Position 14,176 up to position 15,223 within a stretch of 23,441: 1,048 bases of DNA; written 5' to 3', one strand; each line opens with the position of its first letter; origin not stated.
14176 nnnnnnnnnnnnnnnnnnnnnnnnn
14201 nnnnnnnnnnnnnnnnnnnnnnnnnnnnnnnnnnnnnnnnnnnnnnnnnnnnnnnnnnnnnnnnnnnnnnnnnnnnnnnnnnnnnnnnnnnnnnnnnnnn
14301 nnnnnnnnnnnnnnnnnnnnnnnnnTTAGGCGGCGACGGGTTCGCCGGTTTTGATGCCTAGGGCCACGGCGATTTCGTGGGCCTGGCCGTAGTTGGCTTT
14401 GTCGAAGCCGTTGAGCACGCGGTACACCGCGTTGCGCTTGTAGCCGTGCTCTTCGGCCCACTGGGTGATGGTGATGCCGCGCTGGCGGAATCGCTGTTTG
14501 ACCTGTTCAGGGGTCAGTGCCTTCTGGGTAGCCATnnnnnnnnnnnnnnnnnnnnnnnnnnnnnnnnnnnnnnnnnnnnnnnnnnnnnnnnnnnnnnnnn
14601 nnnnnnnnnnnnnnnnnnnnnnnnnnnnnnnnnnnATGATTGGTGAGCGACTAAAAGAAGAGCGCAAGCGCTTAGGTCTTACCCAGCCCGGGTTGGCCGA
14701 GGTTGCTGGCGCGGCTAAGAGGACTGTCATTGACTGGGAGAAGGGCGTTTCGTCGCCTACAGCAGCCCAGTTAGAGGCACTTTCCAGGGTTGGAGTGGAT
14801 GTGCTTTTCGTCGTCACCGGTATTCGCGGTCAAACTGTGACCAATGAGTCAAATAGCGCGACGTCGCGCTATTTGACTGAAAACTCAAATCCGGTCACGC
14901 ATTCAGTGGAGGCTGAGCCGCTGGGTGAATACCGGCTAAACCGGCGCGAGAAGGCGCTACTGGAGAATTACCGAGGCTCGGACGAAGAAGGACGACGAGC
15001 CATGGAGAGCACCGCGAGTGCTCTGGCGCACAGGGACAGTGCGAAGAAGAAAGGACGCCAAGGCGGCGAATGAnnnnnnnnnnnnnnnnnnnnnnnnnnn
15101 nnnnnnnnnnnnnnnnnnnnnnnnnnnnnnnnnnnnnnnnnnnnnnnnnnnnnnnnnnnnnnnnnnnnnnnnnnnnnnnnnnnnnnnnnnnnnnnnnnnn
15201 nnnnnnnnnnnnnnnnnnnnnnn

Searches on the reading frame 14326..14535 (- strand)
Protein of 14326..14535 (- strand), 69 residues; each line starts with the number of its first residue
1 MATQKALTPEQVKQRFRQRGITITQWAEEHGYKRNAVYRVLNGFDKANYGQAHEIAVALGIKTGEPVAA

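Call 6: search_protein_families(library=phrogs, proteins=[window:14326-14535:-], max_evalue=0.01)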
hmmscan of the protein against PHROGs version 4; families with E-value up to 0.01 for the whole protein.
window:14326-14535:- (69 aa): 11 families
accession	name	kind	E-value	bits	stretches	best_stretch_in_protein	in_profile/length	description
phrog_925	-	DNA, RNA and nucleotide metabolism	1.5e-32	112.1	1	5-68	2-65/67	HTH DNA binding protein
phrog_2439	-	transcription regulation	2.4e-05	24.4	1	3-63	3-63/367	transcriptional regulator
phrog_769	-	transcription regulation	3.9e-05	24.6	1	4-62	8-63/89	transcriptional repressor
phrog_1373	-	transcription regulation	4.4e-05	24.5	1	9-62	65-118/166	transcriptional regulator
phrog_3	-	transcription regulation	0.0012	19.7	1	2-61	83-139/430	transcriptional repressor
phrog_1711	-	head and packaging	0.002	18.2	1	16-51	14-49/417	terminase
phrog_18104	-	transcription regulation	0.0022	18.8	1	7-49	2-42/57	transcriptional regulator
phrog_4779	-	transcription regulation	0.0024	19.3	1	8-44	3-39/98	transcriptional regulator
phrog_686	-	DNA, RNA and nucleotide metabolism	0.0038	18.5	0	3-44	32-72/76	HTH DNA binding protein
phrog_4268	-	transcription regulation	0.0043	18.2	1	17-62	45-88/96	transcriptional repressor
phrog_8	-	transcription regulation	0.0047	17.4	1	16-61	84-130/346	transcriptional regulator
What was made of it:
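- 14326..14535 (-): ner-like HTH gene, the first gene of the early operon. phrog_925 E=1.5e-32 (call 6).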

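Call 7: search_protein_families(library=pfam, proteins=[window:14326-14535:-], max_evalue=0.01)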
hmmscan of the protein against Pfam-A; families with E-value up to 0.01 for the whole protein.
window:14326-14535:- (69 aa): 4 families
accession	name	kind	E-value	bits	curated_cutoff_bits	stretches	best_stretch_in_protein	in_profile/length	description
PF13560.12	HTH_31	-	0.00034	21.3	27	1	17-67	11-61/64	Helix-turn-helix domain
PF13384.12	HTH_23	-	0.0012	19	24.6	1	15-45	13-42/50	Homeodomain-like domain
PF01381.28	HTH_3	-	0.0031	17.9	23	1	13-64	2-53/55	Helix-turn-helix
PF13693.12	HTH_35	-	0.0083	16.5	25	1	8-62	3-54/75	Winged helix-turn-helix DNA-binding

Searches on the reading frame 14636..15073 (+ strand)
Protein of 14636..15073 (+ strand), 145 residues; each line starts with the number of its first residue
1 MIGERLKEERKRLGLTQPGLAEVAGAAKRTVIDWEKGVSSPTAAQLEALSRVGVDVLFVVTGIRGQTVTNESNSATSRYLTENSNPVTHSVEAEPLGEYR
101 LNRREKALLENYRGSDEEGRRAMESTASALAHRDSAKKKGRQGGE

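Call 6: search_protein_families(library=phrogs, proteins=[window:14636-15073:+], max_evalue=0.01)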
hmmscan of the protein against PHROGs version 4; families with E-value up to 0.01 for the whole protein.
window:14636-15073:+ (145 aa): 17 families
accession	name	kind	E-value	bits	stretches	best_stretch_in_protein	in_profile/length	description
phrog_8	-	transcription regulation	2.6e-13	51.1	1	2-124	162-263/346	transcriptional regulator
phrog_4836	-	transcription regulation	1.6e-12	48.4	1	3-74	77-149/194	CII-like regulator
phrog_17822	-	unknown function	1e-08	35.8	1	3-78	9-84/267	-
phrog_2328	-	transcription regulation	1.9e-08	35.2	1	2-91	16-105/128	transcriptional repressor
phrog_2104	-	unknown function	9.3e-08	33.2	1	4-50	42-88/103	-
phrog_3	-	transcription regulation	1.8e-07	32.3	1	1-66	88-157/430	transcriptional repressor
phrog_2439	-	transcription regulation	1.8e-07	31.4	1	2-52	8-58/367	transcriptional regulator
phrog_4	-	transcription regulation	2.1e-07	31.3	1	2-69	137-201/400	transcriptional repressor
phrog_7950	-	transcription regulation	1.2e-06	29.5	1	4-43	10-48/68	transcriptional repressor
phrog_5823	-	transcription regulation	6.5e-06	26.5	1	2-52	7-58/404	transcriptional regulator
phrog_2967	-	transcription regulation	8.1e-06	26.5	1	2-52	11-61/225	transcriptional regulator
phrog_4739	-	unknown function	0.00022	21.9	1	3-76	69-143/167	-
phrog_1373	-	transcription regulation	0.00056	20.9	1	2-46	64-108/166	transcriptional regulator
phrog_14076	-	transcription regulation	0.0021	19.5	1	1-42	13-56/86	transcriptional regulator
phrog_409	-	transcription regulation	0.0025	19.4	1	11-50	22-61/127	transcriptional regulator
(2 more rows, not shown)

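Call 7: search_protein_families(library=pfam, proteins=[window:14636-15073:+], max_evalue=0.01)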
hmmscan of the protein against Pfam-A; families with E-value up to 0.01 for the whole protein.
window:14636-15073:+ (145 aa): 3 families
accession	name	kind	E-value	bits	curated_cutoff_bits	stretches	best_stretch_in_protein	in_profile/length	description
PF01381.28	HTH_3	-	7.3e-08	32.8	23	1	6-52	1-47/55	Helix-turn-helix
PF13560.12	HTH_31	-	2.8e-06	28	27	1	3-51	3-52/64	Helix-turn-helix domain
PF12844.13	HTH_19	-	0.0023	18.2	30.2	1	3-50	1-48/64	Helix-turn-helix domain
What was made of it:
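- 14636..15073 (+): Immunity repressor (HTH_3). Pfam HTH_3 and phrog_8 (calls 6-7).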
